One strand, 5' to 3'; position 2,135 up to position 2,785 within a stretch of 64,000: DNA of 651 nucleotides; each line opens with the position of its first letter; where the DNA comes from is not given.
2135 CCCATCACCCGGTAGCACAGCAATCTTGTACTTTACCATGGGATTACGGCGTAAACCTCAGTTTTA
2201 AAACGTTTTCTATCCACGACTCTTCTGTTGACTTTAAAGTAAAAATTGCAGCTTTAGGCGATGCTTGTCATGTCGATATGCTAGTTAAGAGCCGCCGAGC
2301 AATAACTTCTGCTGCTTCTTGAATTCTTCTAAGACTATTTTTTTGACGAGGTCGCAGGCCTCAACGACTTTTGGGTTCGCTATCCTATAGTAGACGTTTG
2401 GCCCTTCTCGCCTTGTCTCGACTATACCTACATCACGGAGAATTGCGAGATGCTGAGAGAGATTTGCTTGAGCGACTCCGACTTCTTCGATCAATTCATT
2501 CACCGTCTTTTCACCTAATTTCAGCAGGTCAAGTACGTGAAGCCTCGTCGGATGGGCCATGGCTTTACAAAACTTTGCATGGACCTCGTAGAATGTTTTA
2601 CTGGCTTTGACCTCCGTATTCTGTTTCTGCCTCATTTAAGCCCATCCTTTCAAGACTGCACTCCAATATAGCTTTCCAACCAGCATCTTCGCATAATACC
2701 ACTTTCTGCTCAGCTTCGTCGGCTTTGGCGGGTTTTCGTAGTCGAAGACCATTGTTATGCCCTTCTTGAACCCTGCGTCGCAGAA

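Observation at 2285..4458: Archaeal sqr-tusA-dsrE sulfur-relay operon headed by a two-cysteine ArsR regulator (SqrR/BigR-like)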

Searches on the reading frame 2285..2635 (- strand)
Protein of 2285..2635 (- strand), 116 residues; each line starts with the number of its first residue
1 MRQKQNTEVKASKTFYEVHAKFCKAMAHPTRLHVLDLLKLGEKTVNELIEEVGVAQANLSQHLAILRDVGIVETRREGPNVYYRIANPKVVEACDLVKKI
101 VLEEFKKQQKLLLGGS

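Call 3: search_protein_families(library=pfam, proteins=[window:2285-2635:-], max_evalue=0.01)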
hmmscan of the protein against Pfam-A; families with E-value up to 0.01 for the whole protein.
window:2285-2635:- (116 aa): 6 families
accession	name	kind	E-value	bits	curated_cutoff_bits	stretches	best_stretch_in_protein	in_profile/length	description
PF01022.26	HTH_5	-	5.8e-15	55.3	22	1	28-73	1-46/47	Bacterial regulatory protein, arsR family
PF12840.13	HTH_20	-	5.4e-12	45.9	27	1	26-75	1-51/51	Helix-turn-helix domain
PF01978.25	TrmB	-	4.3e-07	30.1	25.6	1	36-86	16-65/68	Sugar-specific transcriptional regulator TrmB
PF12802.13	MarR_2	-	0.00018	22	27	1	29-77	5-55/61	MarR family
PF08100.18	Dimerisation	-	0.0013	19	25.6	1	21-82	17-81/93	O-methyltransferase dimerisation domain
PF24034.1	DUF7343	-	0.01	16.1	27.6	0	37-78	11-54/62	Domain of unknown function (DUF7343)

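Call 4: search_solved_structures(query=window:2285-2635:-, max_evalue=0.01, show_alignments=0)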
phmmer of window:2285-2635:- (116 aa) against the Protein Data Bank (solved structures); distinct sequences matched with E-value up to 0.01: 33.
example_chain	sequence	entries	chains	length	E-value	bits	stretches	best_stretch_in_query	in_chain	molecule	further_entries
6jmi_A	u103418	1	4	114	3.2e-17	65.7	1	12-103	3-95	Uncharacterized HTH-type transcriptional regulator Rv0081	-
3pqj_A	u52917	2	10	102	3.3e-14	56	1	20-98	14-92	Biofilm growth-associated repressor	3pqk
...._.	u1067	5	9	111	4.3e-13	52.5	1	18-95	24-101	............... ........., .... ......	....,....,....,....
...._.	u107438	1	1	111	4.6e-13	52.4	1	19-95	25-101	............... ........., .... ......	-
4omy_A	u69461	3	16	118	1.5e-12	50.7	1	17-95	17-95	NolR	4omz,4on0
2kko_A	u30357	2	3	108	6.6e-12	48.6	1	19-103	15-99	POSSIBLE TRANSCRIPTIONAL REGULATORY PROTEIN (POSSIBLY ARSR-FAMILY) | Possible transcriptional regulatory arsR-family protein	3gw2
3jth_A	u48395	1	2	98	4.4e-11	46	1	22-102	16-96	Transcription activator HlyU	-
5znx_A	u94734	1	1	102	4.8e-11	45.9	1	22-102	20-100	Transcriptional activator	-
4k2e_A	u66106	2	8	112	7.7e-11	45.2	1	22-100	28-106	Transcriptional activator HlyU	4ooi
8qkf_A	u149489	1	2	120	4.8e-10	42.7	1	12-88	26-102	ArsR family transcriptional regulator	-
3cuo_A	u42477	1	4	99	1.7e-09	40.9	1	13-92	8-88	Uncharacterized HTH-type transcriptional regulator ygaV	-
1r22_A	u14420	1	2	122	1.7e-09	40.9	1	19-91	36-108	Transcriptional repressor smtB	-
2zkz_A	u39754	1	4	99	2.7e-09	40.2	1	17-96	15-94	Transcriptional repressor pagR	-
1r1t_A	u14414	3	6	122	3.5e-09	39.9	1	19-91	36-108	Transcriptional repressor smtB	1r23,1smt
3f6v_A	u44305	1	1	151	6.6e-09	39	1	24-88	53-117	Possible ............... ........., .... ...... protein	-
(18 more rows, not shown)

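Call 5: search_solved_structures(query=window:2285-2635:-, max_evalue=1e-10, show_alignments=5)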
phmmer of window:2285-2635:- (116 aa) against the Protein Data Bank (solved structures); distinct sequences matched with E-value up to 1e-10: 9.
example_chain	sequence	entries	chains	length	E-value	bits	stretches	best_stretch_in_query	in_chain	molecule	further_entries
6jmi_A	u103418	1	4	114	3.2e-17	65.7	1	12-103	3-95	Uncharacterized HTH-type transcriptional regulator Rv0081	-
3pqj_A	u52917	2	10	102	3.3e-14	56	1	20-98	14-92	Biofilm growth-associated repressor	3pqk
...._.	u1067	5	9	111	4.3e-13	52.5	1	18-95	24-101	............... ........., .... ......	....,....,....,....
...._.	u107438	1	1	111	4.6e-13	52.4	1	19-95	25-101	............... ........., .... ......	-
4omy_A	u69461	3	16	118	1.5e-12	50.7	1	17-95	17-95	NolR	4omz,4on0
2kko_A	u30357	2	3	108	6.6e-12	48.6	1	19-103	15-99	POSSIBLE TRANSCRIPTIONAL REGULATORY PROTEIN (POSSIBLY ARSR-FAMILY) | Possible transcriptional regulatory arsR-family protein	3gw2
3jth_A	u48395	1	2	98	4.4e-11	46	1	22-102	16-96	Transcription activator HlyU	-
5znx_A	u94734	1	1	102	4.8e-11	45.9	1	22-102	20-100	Transcriptional activator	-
4k2e_A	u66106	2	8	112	7.7e-11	45.2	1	22-100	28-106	Transcriptional activator HlyU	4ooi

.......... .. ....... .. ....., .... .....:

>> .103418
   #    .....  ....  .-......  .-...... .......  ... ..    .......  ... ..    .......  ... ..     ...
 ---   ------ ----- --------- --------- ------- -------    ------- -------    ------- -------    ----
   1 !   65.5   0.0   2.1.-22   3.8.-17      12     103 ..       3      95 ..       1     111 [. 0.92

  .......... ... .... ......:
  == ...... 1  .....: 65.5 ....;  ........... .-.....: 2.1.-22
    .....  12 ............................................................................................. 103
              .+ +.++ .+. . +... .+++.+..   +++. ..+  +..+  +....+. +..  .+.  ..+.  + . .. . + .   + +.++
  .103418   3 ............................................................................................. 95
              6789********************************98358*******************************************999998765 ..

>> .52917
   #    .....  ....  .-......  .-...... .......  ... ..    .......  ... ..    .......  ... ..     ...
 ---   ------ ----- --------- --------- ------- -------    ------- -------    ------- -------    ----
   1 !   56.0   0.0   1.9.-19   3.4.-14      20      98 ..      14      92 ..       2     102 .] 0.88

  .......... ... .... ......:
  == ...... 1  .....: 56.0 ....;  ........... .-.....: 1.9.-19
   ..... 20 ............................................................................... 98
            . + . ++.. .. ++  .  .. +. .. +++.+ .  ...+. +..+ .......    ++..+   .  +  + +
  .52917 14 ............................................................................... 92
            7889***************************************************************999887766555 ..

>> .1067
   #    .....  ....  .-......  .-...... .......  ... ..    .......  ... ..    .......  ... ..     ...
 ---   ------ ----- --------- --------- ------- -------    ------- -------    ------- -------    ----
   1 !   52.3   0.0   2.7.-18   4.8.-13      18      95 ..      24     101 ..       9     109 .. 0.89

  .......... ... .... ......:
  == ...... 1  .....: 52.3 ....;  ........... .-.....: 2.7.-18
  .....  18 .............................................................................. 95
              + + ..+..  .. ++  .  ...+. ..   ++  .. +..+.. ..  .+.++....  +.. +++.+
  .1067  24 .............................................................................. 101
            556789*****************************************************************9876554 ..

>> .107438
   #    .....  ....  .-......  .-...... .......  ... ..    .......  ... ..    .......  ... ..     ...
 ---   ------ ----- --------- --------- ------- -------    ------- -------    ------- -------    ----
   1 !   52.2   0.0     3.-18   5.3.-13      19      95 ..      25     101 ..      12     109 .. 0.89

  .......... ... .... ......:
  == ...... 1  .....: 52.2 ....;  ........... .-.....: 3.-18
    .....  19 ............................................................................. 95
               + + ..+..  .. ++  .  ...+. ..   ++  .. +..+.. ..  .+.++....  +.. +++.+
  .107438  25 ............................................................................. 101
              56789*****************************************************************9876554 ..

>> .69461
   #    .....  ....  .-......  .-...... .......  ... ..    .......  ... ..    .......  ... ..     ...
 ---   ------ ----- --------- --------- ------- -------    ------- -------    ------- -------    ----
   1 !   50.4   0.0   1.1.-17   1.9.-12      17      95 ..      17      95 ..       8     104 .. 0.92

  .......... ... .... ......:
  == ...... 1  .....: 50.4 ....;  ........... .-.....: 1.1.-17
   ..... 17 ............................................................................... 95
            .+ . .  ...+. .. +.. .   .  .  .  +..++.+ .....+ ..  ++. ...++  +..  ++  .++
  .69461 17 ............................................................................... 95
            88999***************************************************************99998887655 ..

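Call 6: find_homologous_proteins(query=window:2285-2635:-, max_evalue=0.00001)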
Query window:2285-2635:- (116 aa): 86 proteins with E <= 0.00001 among 99 candidates.
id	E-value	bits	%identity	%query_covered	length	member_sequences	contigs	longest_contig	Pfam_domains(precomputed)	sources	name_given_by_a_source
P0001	1.6e-68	245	100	100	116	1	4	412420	PF12840.14,PF01978.26,PF01022.27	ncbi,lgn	ncbi:MAG: metalloregulator ArsR/SmtB family transcription factor [Nitrososphaerota archaeon]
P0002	2.6e-57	209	84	99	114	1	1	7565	PF12840.14,PF01978.26,PF01022.27,PF12802.14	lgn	-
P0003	1.1e-49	185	87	85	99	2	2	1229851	PF12840.14,PF01978.26,PF01022.27,PF12802.14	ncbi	ncbi:MAG: metalloregulator ArsR/SmtB family transcription factor [Nitrososphaerota archaeon]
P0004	4.8e-44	166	86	78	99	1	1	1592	PF12840.14,PF01978.26,PF01022.27,PF12802.14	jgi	-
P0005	4.9e-40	154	65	92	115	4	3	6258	PF12840.14,PF01022.27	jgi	jgi:DNA-binding transcriptional ArsR family regulator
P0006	1.2e-38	149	64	92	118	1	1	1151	PF12840.14,PF01022.27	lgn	-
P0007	1.5e-36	142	61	94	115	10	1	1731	PF12840.14,PF01022.27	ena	-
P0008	7.4e-35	137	59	93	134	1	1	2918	PF12840.14,PF01022.27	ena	-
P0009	2.8e-31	125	56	93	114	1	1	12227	PF12840.14,PF01022.27,PF13518.13,PF12802.14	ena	-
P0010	1.2e-30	123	56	91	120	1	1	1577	PF12840.14,PF01022.27,PF12802.14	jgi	jgi:ArsR family transcriptional regulator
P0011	2.2e-30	123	54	91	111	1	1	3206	PF12840.14,PF01022.27,PF12802.14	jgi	jgi:ArsR family transcriptional regulator, virulence genes transcriptional regulator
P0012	3.5e-30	122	51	88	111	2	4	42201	PF12840.14,PF01022.27,PF12802.14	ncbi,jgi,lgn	jgi:ArsR family transcriptional regulator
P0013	4.1e-30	122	50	89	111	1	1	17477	PF12840.14,PF01022.27,PF12802.14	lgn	-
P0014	4.6e-30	122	50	89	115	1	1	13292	PF12840.14,PF01022.27,PF12802.14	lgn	-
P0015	5.2e-30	121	52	86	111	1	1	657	PF12840.14,PF01022.27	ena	-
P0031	2.1e-28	116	54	89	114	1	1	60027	PF12840.14,PF01022.27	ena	-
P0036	3.9e-28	115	49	87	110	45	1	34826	PF12840.14,PF13412.13,PF02082.27,PF01022.27,PF12802.14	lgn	-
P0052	1.4e-26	110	50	90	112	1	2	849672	PF12840.14,PF01022.27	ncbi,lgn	-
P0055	2.3e-26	110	52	84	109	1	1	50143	PF12840.14,PF01022.27,PF13601.13,PF12802.14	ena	-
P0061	1.0e-25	108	47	89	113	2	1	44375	PF12840.14,PF01022.27,PF12802.14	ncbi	ncbi:MAG: metalloregulator ArsR/SmtB family transcription factor [Candidatus Hadarchaeota archaeon]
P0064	2.9e-25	106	48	86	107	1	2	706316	PF12840.14,PF01978.26,PF01022.27,PF12802.14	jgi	jgi:ArsR family transcriptional regulator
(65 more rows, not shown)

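Call 10: search_protein_families(library=ncbifam, proteins=[window:2285-2635:-], max_evalue=0.01)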
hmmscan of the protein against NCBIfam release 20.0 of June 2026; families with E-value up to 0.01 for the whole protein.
window:2285-2635:- (116 aa): 14 families
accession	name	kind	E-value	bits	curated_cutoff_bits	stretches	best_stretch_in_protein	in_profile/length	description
NF033788.1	HTH_metalloreg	subfamily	1.5e-26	92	55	1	20-93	2-76/77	metalloregulator ArsR/SmtB family transcription factor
NF040642.1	sulf_sens_BigR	equivalog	1.2e-18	66.9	155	1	20-94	11-85/95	sulfite-sensing transcriptional repressor BigR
NF033789.1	repress_SdpR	subfamily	2.8e-15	56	100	1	24-91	3-69/79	autorepressor SdpR family transcription factor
NF047906.1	CdPbTransRegCmtR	equivalog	6.5e-15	54.9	150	1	16-103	8-95/104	Cd(II)/Pb(II)-sensing metalloregulatory transcriptional regulator CmtR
NF045707.1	Dbac_1936_reg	equivalog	7.3e-15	54.8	115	1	17-103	5-91/99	ArsR/SmtB-type metalloregulator TsoR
NF052532.1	TransRegPagRBaca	equivalog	7.3e-12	45.3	170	1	12-100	10-98/99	transcriptional repressor PagR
NF041413.1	ArsR_Rv2640c_fam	equivalog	2.9e-11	43.8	155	1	23-93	36-108/118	Rv2640c family ArsR-like transcriptional regulator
NF007528.0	PRK10141.1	subfamily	7.9e-11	41.9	97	1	21-90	8-77/117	metalloregulator ArsR/SmtB family transcription factor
NF053755.1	MsvR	equivalog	3.3e-07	30.3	220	1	23-76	7-60/236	transcriptional factor MsvR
TIGR01884.1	cas_HTH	subfamily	2.8e-05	23.6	60.2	1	18-76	131-190/202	CRISPR-associated CARF protein Csa3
NF053602.1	Phr_regulator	exception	3.6e-05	23.4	320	1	26-85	9-73/191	heat shock transcription regulator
NF040939.2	trans_reg_lrs14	equivalog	0.0017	18.3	90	1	34-78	27-72/103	Lrs14 family HTH-type transcriptional regulator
NF047390.1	TransRegTrmBL1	equivalog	0.0024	16.9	650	1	32-107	21-93/341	HTH-type sugar sensing transcriptional regulator TrmBL1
NF053606.1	Sta1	subfamily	0.0068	16.5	80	1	36-78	28-70/100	Sta1 family transcriptional regulator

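Call 12: find_encoding_contigs(protein=P0003, flank=6000, max_places=2)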
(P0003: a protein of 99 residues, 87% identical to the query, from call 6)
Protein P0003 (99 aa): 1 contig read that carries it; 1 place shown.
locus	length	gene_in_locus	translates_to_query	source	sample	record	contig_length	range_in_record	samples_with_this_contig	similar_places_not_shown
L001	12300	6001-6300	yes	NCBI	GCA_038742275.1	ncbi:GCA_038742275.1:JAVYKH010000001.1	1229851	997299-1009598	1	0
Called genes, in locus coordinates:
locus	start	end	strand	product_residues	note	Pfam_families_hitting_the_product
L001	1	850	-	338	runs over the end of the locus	PF00389:2-Hacid_dh, PF02826:2-Hacid_dh_C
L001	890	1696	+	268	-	PF00795:CN_hydrolase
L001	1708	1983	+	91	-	PF00708:Acylphosphatase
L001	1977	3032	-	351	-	PF01992:vATP-synt_AC39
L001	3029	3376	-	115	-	-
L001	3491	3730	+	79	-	PF01037:AsnC_trans_reg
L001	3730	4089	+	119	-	PF01037:AsnC_trans_reg, PF10571:UPF0547 (weak)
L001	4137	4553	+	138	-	PF02635:DsrE (weak), PF13686:DrsE_2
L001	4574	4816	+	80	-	PF01206:TusA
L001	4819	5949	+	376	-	PF07992:Pyr_redox_2, PF21706:FCSD_central (weak)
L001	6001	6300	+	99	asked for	PF12840:HTH_20, PF01022:HTH_5, PF12802:MarR_2 (weak), PF01978:TrmB (weak)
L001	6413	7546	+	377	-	PF00180:Iso_dh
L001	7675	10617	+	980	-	PF01565:FAD_binding_4, PF02913:FAD-oxidase_C, PF02754:CCG (faint)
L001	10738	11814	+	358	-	PF04055:Radical_SAM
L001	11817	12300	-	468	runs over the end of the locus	PF00033:Cytochrome_B, PF13631:Cytochrom_B_N_2, PF00032:Cytochrom_B_C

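Call 13: find_encoding_contigs(protein=P0005, flank=6000, max_places=2)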
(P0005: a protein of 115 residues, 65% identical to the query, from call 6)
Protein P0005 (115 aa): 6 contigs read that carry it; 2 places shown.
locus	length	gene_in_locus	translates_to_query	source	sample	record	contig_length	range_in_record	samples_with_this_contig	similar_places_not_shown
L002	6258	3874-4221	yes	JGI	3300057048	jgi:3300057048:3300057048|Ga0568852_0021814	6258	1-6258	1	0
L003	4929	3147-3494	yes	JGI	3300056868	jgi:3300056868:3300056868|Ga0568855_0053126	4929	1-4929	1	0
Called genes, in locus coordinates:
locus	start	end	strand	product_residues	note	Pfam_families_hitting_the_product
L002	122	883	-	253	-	PF01061:ABC2_membrane, PF12698:ABC2_membrane_3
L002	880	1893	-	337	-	PF00005:ABC_tran, PF13304:AAA_21 (faint), PF13732:DrrA1-3_C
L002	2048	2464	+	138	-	PF13686:DrsE_2, PF02635:DsrE (faint), PF13686:DrsE_2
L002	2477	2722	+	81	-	PF01206:TusA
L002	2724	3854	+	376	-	PF07992:Pyr_redox_2, PF21706:FCSD_central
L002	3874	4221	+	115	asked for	PF12840:HTH_20, PF01022:HTH_5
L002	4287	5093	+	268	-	PF00005:ABC_tran, PF13304:AAA_21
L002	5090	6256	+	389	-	?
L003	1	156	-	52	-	?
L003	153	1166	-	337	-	PF00005:ABC_tran, PF13304:AAA_21 (faint), PF13732:DrrA1-3_C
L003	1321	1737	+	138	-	PF13686:DrsE_2, PF02635:DsrE (faint), PF13686:DrsE_2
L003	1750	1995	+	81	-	PF01206:TusA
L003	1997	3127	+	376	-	PF07992:Pyr_redox_2, PF21706:FCSD_central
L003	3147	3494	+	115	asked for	PF12840:HTH_20, PF01022:HTH_5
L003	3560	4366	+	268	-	PF00005:ABC_tran, PF13304:AAA_21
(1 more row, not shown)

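Call 14: find_encoding_contigs(protein=P0009, flank=6000, max_places=2)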
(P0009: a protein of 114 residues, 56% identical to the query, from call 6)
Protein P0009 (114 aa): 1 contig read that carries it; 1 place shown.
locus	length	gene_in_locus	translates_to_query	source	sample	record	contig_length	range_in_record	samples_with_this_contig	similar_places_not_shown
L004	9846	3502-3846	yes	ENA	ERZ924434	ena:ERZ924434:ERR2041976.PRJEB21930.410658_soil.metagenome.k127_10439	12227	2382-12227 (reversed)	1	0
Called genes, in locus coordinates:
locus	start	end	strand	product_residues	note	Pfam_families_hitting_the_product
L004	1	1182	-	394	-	?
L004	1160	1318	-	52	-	PF03911:Sec61_beta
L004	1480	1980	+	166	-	PF13686:DrsE_2, PF02635:DsrE (weak)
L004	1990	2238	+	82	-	PF01206:TusA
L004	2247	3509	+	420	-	PF07992:Pyr_redox_2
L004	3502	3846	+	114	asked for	PF12840:HTH_20, PF01022:HTH_5, PF12802:MarR_2 (weak), PF13518:HTH_28 (weak)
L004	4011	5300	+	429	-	PF00464:SHMT, PF00155:Aminotran_1_2 (weak)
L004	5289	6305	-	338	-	PF24846:PolC_DP2_cat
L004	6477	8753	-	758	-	PF03833:PolC_DP2_N, PF24844:PolC_DP2_central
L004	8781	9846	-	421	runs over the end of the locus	PF13240:Zn_Ribbon_1 (weak), PF01944:SpoIIM (weak)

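Call 15: find_encoding_contigs(protein=P0012, flank=6000, max_places=1)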
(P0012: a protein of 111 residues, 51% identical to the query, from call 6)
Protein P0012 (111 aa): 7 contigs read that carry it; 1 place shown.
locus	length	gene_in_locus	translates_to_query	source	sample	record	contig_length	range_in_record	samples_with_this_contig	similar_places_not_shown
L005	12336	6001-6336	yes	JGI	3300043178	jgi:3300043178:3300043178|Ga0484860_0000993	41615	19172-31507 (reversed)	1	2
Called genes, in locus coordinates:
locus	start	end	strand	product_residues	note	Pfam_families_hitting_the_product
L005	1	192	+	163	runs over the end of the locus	PF01850:PIN (weak)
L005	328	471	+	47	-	-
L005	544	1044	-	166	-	PF04019:DUF359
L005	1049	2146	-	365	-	PF01883:FeS_assembly_P, PF00142:Fer4_NifH (faint), PF01656:CbiA, PF02374:ArsA_ATPase (weak), PF09140:MipZ (weak), PF10609:ParA, PF13614:AAA_31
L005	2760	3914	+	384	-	PF00070:Pyr_redox (faint), PF07992:Pyr_redox_2, PF13738:Pyr_redox_3 (faint), PF21706:FCSD_central (weak)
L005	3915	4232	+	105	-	PF02635:DsrE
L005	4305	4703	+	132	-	-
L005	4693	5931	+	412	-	-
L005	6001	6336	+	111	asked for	PF12802:MarR_2 (weak), PF12840:HTH_20, PF01022:HTH_5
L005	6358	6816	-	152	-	-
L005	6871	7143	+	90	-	-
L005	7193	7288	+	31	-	-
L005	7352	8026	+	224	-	PF13489:Methyltransf_23, PF08241:Methyltransf_11, PF08242:Methyltransf_12, PF13649:Methyltransf_25, PF13847:Methyltransf_31 (weak)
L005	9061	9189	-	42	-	-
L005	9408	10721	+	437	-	PF13473:Cupredoxin_1, PF00127:Copper-bind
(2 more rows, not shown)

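Call 16: find_encoding_contigs(protein=P0031, flank=6000, max_places=1)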
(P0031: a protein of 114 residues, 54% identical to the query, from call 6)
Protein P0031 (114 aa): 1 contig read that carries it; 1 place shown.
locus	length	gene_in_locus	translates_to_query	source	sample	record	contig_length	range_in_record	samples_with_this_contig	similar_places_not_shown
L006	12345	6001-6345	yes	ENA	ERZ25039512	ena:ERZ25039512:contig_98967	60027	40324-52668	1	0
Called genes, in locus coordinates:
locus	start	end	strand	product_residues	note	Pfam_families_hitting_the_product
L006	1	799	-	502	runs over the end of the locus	PF02541:Ppx-GppA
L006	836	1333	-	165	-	PF00300:His_Phos_1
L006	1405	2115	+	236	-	PF05235:CHAD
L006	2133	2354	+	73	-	-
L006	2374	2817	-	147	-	PF08327:AHSA1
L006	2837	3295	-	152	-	PF08327:AHSA1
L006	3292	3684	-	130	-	PF12840:HTH_20, PF01022:HTH_5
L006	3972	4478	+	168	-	PF13686:DrsE_2, PF02635:DsrE (weak)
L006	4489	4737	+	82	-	PF01206:TusA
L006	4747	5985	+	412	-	PF07992:Pyr_redox_2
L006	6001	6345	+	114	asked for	PF12840:HTH_20, PF01022:HTH_5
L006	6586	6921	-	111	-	PF08818:DUF1801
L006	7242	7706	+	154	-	-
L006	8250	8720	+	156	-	PF00571:CBS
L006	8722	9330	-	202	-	PF00011:HSP20, PF04969:CS (faint)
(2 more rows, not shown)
